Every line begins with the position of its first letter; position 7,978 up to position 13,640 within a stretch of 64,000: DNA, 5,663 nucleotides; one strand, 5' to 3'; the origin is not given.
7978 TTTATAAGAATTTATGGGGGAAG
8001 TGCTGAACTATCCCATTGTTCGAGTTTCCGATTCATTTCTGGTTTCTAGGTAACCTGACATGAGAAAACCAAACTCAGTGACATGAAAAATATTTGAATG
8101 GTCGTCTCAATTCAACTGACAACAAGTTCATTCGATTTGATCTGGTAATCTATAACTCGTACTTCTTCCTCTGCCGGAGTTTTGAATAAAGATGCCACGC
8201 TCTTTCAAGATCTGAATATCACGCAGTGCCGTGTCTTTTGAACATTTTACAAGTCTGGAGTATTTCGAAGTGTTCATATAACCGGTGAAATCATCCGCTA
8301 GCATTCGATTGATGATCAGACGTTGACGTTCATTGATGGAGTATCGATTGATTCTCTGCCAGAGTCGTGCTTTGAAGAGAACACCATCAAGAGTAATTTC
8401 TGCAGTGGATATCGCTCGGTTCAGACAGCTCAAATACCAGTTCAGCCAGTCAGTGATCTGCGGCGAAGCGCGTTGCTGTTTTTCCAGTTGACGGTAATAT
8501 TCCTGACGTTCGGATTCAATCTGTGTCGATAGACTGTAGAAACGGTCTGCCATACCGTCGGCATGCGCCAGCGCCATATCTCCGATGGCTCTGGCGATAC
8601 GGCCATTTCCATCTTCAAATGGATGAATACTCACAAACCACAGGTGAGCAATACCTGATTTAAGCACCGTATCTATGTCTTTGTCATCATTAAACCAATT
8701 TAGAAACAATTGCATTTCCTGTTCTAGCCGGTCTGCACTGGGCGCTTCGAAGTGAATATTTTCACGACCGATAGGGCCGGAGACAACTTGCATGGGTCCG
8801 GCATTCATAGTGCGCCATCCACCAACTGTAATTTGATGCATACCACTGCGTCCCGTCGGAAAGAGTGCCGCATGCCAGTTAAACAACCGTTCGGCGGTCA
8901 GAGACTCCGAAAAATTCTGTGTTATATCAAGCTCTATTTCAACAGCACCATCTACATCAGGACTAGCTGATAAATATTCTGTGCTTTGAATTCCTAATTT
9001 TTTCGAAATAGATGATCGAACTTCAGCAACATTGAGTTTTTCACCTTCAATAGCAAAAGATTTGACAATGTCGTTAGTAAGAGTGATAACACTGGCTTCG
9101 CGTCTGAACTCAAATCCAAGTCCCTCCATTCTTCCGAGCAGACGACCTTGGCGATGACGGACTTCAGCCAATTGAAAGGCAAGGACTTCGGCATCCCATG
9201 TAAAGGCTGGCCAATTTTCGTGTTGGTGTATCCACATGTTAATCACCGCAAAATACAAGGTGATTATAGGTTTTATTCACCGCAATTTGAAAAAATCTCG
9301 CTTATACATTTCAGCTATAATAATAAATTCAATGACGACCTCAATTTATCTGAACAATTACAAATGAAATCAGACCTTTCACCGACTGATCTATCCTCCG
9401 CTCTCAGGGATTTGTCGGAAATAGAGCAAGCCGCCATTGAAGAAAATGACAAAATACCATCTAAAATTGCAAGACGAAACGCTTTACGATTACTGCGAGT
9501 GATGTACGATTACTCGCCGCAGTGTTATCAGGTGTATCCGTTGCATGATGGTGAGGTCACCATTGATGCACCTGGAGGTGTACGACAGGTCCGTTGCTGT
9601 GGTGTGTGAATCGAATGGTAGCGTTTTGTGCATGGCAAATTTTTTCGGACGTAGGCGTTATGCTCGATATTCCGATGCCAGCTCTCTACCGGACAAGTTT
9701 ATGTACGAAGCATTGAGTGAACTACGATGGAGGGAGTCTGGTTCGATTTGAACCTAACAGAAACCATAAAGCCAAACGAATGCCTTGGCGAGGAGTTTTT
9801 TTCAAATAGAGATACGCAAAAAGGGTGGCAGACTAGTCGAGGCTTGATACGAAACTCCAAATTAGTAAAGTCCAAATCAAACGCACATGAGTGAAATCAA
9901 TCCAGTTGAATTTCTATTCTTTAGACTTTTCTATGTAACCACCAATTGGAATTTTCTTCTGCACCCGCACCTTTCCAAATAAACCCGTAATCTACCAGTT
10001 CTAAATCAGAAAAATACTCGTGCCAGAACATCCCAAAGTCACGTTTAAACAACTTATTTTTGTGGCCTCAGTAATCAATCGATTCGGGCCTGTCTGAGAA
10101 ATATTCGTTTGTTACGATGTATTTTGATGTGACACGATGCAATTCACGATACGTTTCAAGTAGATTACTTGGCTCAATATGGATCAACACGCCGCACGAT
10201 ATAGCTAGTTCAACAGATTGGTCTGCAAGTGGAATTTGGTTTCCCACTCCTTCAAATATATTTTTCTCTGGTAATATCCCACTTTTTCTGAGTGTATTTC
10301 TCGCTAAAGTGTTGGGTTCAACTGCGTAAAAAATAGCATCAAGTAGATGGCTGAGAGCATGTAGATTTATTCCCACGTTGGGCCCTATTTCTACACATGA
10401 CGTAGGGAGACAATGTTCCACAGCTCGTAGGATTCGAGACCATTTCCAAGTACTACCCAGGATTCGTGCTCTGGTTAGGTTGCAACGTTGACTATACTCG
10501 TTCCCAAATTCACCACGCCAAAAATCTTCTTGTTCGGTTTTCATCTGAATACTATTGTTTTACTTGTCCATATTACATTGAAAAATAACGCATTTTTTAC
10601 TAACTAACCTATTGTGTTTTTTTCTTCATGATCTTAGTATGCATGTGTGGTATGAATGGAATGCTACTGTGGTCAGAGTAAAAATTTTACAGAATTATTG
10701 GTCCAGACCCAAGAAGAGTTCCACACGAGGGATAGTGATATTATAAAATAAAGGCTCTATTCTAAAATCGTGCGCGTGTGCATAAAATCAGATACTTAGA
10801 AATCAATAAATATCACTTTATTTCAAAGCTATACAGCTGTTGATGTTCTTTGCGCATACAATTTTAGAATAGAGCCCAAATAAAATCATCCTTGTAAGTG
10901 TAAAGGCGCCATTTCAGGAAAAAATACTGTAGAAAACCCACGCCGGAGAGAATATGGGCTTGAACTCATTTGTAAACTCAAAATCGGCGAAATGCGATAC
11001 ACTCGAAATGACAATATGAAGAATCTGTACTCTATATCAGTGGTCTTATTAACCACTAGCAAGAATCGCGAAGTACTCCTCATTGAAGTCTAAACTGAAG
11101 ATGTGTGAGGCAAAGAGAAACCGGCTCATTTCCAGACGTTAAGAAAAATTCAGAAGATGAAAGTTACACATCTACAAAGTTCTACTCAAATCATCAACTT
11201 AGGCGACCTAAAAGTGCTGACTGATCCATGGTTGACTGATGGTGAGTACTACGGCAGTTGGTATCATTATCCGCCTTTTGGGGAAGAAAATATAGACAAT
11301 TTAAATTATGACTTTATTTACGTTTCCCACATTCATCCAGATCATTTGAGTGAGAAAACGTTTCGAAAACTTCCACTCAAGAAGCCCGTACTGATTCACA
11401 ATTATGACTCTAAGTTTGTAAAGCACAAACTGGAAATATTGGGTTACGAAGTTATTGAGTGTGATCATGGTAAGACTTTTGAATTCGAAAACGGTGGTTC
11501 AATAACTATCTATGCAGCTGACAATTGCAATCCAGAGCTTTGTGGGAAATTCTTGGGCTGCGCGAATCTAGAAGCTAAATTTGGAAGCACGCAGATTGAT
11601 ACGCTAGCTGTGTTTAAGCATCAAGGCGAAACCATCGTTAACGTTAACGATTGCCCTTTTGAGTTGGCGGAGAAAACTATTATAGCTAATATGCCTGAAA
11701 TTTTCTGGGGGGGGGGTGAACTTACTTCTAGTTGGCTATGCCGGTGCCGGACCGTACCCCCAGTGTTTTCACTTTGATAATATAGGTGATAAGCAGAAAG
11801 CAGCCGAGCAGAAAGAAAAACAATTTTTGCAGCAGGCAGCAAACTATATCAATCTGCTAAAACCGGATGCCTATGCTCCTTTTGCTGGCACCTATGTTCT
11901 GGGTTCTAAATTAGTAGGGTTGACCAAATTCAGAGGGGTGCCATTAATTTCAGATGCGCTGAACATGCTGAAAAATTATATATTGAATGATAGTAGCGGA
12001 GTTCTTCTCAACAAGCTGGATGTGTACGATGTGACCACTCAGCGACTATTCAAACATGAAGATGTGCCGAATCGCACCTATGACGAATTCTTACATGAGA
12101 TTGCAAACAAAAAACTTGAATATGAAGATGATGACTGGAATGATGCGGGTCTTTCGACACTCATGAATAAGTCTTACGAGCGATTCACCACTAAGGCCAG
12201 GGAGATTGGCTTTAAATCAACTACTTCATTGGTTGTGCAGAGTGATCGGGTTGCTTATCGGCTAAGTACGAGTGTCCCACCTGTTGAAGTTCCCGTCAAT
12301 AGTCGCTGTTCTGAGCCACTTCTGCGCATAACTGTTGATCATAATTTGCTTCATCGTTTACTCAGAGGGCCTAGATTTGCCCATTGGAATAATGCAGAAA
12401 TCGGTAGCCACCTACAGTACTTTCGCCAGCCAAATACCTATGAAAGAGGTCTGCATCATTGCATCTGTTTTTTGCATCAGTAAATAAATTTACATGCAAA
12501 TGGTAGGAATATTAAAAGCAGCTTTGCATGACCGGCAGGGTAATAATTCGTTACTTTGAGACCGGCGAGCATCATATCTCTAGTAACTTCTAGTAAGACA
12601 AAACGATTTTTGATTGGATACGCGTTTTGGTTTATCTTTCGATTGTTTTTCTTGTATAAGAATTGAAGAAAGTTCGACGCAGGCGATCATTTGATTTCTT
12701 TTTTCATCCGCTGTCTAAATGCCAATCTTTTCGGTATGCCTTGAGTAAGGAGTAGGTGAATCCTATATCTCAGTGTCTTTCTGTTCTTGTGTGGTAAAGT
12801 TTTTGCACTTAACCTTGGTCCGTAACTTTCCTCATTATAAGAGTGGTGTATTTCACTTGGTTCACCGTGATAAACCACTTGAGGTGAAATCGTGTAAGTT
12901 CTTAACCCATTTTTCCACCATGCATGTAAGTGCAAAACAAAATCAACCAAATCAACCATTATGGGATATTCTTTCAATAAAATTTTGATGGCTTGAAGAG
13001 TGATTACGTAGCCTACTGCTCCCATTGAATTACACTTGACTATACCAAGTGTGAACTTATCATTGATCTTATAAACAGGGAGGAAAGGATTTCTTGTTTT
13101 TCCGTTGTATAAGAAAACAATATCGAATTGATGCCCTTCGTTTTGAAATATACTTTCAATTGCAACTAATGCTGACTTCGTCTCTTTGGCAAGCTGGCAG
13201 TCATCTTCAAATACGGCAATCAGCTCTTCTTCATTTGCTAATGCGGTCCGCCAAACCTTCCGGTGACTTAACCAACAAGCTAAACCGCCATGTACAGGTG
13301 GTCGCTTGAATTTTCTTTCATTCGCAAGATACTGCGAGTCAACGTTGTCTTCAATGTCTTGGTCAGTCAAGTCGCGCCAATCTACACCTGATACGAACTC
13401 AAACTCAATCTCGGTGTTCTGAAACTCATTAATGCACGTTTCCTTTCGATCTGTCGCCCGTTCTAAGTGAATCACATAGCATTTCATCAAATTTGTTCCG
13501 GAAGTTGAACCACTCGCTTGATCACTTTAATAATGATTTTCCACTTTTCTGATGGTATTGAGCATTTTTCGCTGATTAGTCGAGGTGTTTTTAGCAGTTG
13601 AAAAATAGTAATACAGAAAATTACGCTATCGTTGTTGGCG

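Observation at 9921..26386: Surface-glycan locus with contingency-locus architecture: three poly-G tracts, two genes currently out of frame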

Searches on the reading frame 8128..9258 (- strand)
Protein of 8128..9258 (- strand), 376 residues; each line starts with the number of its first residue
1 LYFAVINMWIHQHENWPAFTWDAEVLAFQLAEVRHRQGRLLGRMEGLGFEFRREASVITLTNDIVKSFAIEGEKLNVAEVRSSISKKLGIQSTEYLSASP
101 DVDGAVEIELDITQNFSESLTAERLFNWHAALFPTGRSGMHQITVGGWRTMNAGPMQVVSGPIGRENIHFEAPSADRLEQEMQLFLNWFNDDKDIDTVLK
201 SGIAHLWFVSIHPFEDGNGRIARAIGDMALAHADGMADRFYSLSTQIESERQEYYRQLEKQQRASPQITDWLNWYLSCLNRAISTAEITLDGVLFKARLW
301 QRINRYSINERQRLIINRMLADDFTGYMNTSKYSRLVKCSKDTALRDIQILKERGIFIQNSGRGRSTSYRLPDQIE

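Call 7: search_protein_families(library=pfam, proteins=[window:8128-9258:-], max_evalue=0.01)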
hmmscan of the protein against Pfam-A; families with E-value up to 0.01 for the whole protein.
window:8128-9258:- (376 aa): 4 families
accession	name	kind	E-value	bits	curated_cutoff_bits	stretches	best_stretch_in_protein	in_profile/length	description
PF13776.11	DUF4172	-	3.4e-31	107.8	25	1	9-90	1-82/82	Domain of unknown function (DUF4172)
PF02661.23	Fic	-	4.1e-15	56.8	24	1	120-229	2-92/93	Fic/DOC family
PF22168.2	DIP2311-like_C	-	0.0032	18.2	27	1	326-371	18-62/63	Transcriptional regulator DIP2311-like, C-terminal domain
PF08220.18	HTH_DeoR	-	0.0074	16.5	21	0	325-365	12-52/57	DeoR-like helix-turn-helix domain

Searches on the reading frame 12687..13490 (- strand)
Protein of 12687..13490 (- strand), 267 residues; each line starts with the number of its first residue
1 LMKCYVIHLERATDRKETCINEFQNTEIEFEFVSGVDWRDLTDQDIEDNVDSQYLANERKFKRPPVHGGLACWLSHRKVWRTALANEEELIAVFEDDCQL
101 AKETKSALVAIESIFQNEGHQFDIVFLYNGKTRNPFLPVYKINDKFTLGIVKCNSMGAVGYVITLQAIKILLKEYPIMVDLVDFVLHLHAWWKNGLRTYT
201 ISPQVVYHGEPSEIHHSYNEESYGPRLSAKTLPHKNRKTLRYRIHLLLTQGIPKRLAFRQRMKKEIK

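Call 7: search_protein_families(library=pfam, proteins=[window:12687-13490:-], max_evalue=0.01)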
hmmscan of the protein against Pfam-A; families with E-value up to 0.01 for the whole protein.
window:12687-13490:- (267 aa): 1 family
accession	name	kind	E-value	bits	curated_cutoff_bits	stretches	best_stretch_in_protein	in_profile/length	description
PF01755.23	Glyco_transf_25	-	1.9e-23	83.8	24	1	1-175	1-188/199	Glycosyltransferase family 25 (LPS biosynthesis protein)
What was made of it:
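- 12687..13490 (-): GT25 family glycosyltransferase. Call 7.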

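Call 58: search_protein_families(library=ncbifam, proteins=[window:12687-13490:-], max_evalue=0.001)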
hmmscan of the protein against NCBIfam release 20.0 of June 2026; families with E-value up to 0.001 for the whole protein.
window:12687-13490:- (267 aa): 0 families
